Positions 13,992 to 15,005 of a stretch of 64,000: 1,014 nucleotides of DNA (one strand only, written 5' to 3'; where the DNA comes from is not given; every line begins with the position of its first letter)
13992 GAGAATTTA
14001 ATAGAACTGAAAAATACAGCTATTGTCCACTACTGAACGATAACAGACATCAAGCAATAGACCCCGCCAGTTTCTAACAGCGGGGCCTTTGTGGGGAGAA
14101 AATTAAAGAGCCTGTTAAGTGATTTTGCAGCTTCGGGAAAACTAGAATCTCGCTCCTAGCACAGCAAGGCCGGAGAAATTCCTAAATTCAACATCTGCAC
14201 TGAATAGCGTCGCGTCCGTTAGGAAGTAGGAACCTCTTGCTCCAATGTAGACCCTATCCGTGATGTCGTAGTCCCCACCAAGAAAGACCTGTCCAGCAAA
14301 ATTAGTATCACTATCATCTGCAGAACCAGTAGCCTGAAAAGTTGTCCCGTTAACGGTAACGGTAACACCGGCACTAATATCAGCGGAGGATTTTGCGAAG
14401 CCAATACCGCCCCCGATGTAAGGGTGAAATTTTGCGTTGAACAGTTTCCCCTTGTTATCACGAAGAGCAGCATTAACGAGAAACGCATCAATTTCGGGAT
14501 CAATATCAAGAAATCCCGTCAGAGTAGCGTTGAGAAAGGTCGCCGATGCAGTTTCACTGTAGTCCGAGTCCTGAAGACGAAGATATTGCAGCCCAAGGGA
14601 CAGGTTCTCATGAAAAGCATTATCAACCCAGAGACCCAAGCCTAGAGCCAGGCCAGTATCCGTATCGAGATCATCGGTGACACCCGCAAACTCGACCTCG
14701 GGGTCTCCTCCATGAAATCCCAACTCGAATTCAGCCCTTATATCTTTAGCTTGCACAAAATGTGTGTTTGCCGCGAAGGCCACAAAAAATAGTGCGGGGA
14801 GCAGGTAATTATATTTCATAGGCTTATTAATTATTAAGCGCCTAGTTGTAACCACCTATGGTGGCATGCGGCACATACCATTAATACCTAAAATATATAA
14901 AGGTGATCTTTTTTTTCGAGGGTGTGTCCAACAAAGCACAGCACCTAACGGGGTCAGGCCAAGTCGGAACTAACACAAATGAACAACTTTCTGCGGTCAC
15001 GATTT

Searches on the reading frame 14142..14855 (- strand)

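Call 70: search_protein_families(library=pfam, proteins=[window:14142-14855:-], max_evalue=0.0001)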
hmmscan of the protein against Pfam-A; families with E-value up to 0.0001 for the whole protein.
window:14142-14855:- (237 aa): 1 family
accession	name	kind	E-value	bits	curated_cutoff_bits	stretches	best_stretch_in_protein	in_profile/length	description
PF13505.12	OMP_b-brl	-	6.2e-09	36.7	28.7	1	24-227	6-167/175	Outer membrane protein beta-barrel domain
